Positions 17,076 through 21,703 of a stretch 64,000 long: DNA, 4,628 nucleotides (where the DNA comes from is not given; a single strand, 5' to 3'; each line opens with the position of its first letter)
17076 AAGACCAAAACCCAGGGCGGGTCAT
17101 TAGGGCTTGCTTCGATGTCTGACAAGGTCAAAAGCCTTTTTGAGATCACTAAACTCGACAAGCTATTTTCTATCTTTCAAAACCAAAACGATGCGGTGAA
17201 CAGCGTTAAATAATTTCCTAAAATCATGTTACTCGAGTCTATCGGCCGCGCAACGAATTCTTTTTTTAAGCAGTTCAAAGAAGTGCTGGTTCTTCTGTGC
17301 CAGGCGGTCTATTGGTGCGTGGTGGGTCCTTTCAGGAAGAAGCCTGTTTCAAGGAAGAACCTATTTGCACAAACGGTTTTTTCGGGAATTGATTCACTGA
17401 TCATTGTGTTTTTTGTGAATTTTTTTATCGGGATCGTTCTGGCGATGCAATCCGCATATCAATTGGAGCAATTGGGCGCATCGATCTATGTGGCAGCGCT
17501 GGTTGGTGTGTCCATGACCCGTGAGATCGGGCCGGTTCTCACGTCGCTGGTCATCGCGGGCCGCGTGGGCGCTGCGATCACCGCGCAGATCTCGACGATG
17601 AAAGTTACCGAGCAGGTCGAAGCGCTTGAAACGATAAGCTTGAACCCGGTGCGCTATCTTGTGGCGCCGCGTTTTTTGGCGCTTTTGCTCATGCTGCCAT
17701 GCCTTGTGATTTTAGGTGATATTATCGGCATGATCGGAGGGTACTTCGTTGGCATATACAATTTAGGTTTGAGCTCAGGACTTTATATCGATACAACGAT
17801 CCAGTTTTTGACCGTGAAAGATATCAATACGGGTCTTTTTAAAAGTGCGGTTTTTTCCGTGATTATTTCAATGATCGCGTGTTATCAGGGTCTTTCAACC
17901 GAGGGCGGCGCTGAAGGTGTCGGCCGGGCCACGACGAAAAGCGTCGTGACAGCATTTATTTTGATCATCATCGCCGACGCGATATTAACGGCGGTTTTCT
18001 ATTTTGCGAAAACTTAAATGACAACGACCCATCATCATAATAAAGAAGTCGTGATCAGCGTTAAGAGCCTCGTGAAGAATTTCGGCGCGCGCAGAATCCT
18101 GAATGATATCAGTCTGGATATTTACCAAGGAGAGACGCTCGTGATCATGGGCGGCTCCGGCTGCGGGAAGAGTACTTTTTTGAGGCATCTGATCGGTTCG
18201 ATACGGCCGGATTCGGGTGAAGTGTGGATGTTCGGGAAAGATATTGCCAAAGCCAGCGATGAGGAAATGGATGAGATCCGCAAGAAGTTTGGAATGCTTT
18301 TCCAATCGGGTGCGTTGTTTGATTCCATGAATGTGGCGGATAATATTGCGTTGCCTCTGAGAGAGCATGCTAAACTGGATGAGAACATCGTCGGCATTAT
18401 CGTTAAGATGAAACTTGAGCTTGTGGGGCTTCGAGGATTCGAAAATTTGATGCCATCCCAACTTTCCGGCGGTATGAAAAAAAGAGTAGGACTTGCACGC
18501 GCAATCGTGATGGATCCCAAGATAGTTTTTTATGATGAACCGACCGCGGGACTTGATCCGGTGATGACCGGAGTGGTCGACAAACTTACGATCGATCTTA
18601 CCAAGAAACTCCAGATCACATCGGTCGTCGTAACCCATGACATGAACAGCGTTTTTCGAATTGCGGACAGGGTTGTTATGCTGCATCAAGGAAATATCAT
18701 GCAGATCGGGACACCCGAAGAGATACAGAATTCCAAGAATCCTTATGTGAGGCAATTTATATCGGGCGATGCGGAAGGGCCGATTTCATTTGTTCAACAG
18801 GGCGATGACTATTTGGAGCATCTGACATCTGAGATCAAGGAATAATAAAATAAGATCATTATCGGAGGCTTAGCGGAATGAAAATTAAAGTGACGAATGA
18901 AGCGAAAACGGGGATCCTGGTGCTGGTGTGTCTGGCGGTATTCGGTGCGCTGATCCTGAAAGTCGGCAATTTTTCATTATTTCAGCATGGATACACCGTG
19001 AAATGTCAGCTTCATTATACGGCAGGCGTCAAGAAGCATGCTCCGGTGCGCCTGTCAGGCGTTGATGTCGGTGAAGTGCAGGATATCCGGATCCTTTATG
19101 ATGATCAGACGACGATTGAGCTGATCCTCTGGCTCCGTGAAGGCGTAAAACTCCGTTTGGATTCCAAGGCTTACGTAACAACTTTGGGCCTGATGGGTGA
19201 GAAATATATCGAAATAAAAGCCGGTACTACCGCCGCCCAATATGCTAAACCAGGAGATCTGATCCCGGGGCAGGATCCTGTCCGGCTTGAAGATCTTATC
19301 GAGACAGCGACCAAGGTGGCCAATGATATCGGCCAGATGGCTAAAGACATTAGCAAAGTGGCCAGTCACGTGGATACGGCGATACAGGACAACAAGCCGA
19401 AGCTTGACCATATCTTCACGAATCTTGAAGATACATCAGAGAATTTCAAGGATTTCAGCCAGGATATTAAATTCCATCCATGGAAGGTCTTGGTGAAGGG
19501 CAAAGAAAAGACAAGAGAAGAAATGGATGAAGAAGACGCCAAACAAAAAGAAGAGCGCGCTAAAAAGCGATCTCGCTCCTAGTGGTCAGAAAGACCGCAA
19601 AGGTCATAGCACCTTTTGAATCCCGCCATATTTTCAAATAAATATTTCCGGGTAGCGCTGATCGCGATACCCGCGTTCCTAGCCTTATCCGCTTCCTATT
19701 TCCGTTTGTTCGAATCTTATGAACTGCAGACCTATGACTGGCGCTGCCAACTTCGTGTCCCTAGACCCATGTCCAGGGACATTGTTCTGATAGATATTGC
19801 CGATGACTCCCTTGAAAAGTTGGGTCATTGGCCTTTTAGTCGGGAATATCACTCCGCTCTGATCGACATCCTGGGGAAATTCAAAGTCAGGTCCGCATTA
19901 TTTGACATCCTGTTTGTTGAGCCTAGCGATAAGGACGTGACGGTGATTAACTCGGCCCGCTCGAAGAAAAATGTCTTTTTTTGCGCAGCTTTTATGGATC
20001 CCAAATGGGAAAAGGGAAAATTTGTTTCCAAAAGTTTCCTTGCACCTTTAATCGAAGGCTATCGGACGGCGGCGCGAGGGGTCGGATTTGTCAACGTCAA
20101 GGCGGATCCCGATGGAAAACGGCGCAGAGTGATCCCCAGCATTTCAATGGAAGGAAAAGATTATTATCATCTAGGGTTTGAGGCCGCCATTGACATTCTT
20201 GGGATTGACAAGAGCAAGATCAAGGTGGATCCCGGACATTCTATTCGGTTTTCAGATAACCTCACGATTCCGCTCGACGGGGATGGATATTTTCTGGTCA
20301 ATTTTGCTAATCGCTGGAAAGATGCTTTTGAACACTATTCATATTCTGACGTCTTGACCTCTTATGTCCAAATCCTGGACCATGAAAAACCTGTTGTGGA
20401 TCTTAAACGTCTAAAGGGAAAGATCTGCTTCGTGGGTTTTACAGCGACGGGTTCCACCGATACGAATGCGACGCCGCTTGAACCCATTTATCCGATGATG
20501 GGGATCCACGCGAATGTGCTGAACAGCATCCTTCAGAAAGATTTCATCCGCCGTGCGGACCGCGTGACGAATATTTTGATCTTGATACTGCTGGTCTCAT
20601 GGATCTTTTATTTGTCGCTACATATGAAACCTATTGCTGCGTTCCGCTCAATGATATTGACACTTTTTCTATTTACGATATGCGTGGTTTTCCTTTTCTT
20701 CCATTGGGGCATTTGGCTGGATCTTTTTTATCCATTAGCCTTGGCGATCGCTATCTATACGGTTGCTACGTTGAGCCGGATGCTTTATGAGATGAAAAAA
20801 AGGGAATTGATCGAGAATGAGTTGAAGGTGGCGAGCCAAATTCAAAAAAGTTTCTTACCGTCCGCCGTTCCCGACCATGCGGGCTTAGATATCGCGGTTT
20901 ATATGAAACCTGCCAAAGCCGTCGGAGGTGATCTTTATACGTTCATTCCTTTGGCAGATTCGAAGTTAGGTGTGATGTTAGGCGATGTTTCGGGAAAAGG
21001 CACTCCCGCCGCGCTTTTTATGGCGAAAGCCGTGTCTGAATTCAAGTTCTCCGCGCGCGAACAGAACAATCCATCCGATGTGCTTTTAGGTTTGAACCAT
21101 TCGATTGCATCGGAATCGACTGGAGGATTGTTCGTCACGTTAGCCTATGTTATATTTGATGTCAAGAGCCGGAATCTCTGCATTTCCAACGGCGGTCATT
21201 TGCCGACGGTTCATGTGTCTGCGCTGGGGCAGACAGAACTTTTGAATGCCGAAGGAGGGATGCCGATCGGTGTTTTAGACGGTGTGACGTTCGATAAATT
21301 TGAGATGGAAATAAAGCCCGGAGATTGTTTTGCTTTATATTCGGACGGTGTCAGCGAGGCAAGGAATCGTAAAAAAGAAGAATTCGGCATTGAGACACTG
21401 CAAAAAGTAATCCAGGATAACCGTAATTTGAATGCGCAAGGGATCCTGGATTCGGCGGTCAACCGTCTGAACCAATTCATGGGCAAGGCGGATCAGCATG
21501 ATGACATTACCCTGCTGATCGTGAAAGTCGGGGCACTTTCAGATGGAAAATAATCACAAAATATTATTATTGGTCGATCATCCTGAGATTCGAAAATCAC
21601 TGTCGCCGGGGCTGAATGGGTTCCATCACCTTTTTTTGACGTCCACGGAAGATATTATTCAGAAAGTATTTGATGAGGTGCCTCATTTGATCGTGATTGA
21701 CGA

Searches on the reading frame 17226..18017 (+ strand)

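Call 48: search_protein_families(library=pfam, proteins=[window:17226-18017:+], max_evalue=0.0001)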
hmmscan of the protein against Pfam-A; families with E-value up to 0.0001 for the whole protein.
window:17226-18017:+ (263 aa): 1 family
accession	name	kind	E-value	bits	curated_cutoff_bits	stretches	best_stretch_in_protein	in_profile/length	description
PF02405.21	MlaE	-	2.6e-78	262.9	22.5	1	47-256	2-211/212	Permease MlaE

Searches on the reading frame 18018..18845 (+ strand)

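Call 48: search_protein_families(library=pfam, proteins=[window:18018-18845:+], max_evalue=0.0001)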
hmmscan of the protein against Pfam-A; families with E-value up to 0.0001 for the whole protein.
window:18018-18845:+ (275 aa): 1 family
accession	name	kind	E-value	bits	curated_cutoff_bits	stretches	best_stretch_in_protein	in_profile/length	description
PF00005.33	ABC_tran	-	9.8e-34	117.3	25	1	28-177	1-137/137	ABC transporter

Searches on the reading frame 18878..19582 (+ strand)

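Call 48: search_protein_families(library=pfam, proteins=[window:18878-19582:+], max_evalue=0.0001)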
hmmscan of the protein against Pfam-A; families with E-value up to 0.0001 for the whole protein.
window:18878-19582:+ (234 aa): 1 family
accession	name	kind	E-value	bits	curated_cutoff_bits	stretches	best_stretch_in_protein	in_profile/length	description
PF02470.25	MlaD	-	9.1e-16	58.3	25.1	1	38-116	2-81/81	MlaD protein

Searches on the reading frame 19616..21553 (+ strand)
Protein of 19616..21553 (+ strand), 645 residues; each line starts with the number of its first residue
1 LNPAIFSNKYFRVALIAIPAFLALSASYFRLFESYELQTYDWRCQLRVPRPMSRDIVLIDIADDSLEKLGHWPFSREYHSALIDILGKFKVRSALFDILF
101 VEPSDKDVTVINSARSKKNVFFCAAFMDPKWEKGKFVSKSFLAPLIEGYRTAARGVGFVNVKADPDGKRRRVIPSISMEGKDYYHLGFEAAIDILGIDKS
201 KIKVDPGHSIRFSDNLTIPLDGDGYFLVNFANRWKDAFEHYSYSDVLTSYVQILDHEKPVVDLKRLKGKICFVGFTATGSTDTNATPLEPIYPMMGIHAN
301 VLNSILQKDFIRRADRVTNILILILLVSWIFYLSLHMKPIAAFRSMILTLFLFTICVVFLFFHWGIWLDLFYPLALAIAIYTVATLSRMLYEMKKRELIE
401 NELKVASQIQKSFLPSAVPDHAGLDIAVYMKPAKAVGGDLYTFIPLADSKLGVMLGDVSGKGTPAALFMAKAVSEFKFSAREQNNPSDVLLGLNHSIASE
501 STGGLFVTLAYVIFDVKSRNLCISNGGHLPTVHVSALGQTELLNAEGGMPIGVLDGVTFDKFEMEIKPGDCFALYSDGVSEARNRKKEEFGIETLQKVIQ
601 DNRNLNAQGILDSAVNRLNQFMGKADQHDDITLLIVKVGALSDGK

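Call 48: search_protein_families(library=pfam, proteins=[window:19616-21553:+], max_evalue=0.0001)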
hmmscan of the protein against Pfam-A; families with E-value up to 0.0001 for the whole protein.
window:19616-21553:+ (645 aa): 2 families
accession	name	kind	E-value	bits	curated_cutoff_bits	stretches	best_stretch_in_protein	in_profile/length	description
PF05226.16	CHASE2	-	1.8e-48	165.8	26.3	1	22-329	8-247/257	CHASE2 domain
PF07228.17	SpoIIE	-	3.6e-48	164.5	25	1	448-638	2-191/192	Stage II sporulation protein E (SpoIIE)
